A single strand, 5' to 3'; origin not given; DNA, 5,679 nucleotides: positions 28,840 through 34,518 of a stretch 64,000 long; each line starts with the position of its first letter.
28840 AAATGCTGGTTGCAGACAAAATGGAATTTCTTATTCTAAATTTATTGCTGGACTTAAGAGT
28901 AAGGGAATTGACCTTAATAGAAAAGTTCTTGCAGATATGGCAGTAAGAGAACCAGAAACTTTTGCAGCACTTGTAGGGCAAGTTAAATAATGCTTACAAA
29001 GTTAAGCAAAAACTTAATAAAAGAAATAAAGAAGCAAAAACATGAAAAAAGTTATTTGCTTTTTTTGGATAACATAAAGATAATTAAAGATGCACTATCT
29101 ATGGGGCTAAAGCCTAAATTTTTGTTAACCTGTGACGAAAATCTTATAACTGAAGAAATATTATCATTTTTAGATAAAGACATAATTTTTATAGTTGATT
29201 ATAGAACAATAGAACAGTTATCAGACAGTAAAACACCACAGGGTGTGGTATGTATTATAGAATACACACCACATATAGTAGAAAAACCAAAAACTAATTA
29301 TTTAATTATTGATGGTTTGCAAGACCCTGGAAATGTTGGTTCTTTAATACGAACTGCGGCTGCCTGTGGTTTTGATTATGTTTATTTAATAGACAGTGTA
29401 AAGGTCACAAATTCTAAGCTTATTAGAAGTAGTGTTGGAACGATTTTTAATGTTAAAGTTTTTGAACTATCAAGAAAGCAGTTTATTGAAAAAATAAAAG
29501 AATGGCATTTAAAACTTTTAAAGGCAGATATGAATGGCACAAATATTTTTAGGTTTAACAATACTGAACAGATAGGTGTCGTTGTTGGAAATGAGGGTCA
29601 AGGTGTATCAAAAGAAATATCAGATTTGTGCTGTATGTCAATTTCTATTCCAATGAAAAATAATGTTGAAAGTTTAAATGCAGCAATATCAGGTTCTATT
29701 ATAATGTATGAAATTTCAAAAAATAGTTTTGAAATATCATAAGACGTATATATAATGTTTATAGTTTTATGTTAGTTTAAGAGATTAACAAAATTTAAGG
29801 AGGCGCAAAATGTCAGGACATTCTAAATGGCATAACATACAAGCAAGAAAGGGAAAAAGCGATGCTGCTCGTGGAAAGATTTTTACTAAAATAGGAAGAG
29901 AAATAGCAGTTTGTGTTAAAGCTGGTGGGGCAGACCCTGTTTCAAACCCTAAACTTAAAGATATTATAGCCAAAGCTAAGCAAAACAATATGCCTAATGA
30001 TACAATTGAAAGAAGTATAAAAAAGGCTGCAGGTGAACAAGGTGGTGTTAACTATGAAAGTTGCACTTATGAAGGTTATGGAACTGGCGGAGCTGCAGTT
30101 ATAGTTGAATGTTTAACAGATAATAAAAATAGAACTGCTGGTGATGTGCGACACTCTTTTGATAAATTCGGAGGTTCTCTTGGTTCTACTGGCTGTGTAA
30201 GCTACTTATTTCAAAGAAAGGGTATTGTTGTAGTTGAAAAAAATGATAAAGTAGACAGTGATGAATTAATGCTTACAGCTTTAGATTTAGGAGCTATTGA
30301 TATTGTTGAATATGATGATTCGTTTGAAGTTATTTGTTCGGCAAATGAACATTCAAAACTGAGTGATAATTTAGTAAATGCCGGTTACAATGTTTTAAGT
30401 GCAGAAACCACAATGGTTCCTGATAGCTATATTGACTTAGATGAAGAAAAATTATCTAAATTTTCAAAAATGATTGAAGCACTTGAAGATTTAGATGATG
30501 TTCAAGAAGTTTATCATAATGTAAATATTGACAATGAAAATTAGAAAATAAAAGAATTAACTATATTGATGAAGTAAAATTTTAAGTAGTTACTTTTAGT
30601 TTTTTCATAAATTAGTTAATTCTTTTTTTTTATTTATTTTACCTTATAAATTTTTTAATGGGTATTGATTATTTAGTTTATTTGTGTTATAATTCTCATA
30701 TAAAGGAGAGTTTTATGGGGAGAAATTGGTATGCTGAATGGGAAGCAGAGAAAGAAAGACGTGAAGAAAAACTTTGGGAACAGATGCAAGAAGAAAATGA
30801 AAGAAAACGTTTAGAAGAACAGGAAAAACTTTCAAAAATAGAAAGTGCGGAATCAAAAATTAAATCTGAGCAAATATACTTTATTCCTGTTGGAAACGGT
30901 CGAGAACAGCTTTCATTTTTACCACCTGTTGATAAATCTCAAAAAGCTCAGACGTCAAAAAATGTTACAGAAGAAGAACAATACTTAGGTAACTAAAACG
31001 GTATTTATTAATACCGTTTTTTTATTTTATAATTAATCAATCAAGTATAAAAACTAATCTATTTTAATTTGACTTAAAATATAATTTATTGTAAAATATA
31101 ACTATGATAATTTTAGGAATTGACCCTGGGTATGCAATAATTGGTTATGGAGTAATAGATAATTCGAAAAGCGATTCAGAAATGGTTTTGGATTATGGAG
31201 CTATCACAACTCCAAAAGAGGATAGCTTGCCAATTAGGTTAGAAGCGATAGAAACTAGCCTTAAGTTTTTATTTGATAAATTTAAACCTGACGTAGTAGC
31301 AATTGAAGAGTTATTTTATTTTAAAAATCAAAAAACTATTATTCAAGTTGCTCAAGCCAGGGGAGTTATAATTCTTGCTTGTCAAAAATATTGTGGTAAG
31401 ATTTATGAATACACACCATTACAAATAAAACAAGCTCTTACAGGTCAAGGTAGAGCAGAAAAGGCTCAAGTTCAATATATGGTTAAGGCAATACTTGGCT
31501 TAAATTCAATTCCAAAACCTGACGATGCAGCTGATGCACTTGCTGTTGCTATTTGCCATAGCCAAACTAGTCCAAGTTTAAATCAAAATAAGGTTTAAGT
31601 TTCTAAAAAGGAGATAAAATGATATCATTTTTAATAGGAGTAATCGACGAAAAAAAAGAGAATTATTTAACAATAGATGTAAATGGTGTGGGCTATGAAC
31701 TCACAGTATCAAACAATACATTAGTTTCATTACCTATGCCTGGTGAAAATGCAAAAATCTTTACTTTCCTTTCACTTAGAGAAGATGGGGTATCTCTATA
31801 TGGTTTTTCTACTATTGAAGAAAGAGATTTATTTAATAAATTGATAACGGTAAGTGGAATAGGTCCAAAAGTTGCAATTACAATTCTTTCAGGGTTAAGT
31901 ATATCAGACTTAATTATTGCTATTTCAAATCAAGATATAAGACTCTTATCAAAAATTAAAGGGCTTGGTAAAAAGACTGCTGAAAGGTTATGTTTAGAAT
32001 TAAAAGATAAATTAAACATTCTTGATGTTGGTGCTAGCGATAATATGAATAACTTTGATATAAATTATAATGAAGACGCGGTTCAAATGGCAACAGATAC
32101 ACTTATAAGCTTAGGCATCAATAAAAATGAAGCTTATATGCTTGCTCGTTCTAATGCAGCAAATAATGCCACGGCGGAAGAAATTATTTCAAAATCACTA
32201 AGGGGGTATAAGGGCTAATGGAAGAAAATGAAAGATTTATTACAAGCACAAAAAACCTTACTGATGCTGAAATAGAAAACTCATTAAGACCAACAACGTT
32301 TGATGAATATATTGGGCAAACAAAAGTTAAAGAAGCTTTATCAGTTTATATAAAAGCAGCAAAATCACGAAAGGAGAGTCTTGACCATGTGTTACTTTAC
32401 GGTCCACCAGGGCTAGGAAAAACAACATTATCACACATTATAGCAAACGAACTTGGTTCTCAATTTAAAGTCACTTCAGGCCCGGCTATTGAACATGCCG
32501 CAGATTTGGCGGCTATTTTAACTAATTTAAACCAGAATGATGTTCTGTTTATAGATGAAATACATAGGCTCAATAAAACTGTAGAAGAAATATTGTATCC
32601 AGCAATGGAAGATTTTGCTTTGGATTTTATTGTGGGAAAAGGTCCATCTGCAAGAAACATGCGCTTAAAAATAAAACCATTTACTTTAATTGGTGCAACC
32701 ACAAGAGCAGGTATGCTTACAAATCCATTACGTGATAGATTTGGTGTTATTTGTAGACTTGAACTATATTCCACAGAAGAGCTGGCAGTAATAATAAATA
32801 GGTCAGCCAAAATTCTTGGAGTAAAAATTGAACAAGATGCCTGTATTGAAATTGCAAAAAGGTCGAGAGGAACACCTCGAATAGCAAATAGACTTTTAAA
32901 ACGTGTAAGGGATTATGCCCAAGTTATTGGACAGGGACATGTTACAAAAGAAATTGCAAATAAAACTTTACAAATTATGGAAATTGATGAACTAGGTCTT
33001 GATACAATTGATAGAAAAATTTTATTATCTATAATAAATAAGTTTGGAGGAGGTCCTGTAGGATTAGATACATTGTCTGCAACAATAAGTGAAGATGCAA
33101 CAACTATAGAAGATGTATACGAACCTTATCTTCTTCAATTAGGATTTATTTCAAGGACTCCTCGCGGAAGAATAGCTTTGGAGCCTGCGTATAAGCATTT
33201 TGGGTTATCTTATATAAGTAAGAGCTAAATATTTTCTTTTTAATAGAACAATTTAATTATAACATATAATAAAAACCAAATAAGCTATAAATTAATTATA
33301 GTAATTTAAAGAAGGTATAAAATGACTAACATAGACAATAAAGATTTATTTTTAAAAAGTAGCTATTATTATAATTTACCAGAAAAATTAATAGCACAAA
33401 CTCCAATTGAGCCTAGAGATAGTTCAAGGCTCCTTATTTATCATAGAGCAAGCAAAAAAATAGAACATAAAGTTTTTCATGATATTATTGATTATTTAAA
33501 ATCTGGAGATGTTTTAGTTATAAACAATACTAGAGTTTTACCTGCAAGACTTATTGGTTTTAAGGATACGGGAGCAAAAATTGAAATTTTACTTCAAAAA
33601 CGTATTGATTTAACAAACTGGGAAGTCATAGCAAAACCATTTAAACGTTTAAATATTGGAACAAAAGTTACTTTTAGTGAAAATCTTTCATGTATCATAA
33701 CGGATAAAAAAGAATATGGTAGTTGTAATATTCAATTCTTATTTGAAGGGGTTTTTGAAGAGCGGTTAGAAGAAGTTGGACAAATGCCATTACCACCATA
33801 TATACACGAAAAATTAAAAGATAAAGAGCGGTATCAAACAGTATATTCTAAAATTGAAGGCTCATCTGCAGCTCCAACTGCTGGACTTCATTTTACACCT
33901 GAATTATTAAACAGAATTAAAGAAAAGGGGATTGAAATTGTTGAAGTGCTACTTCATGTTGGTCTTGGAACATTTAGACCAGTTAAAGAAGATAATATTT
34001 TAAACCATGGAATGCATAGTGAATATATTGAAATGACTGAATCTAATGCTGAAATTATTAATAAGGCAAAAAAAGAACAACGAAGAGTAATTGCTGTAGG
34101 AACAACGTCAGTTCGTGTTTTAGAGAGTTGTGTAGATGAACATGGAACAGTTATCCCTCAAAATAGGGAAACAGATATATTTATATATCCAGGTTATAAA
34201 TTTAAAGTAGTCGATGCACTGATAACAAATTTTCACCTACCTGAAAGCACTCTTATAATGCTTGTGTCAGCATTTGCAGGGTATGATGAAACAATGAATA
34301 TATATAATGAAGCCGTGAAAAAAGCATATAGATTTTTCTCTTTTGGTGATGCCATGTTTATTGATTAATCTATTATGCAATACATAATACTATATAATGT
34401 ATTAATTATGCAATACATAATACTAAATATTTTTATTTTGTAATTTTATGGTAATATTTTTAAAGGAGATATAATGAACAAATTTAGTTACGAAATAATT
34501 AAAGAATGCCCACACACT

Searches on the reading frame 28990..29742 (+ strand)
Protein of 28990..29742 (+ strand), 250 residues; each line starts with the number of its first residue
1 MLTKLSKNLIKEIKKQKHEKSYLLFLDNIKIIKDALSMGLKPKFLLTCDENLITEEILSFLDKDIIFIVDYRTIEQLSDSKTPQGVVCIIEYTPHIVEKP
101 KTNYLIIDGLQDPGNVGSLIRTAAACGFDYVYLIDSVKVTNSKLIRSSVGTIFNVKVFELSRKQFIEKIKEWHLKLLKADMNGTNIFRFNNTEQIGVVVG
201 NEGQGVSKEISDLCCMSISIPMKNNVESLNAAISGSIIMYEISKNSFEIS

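Call 61: search_protein_families(library=pfam, proteins=[window:28990-29742:+], max_evalue=0.00001)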
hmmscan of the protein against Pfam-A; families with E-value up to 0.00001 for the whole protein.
window:28990-29742:+ (250 aa): 1 family
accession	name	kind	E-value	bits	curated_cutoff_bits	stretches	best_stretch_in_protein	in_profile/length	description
PF00588.24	SpoU_methylase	-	7.8e-32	110.8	29.7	1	104-240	3-142/142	SpoU rRNA Methylase family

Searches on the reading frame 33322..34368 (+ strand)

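Call 61: search_protein_families(library=pfam, proteins=[window:33322-34368:+], max_evalue=0.00001)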
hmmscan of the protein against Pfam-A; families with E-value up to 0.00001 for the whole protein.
window:33322-34368:+ (348 aa): 1 family
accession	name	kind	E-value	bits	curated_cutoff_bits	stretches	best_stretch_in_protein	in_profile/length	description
PF02547.20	Queuosine_synth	-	9.6e-139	462.4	25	1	13-347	2-322/322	Queuosine biosynthesis protein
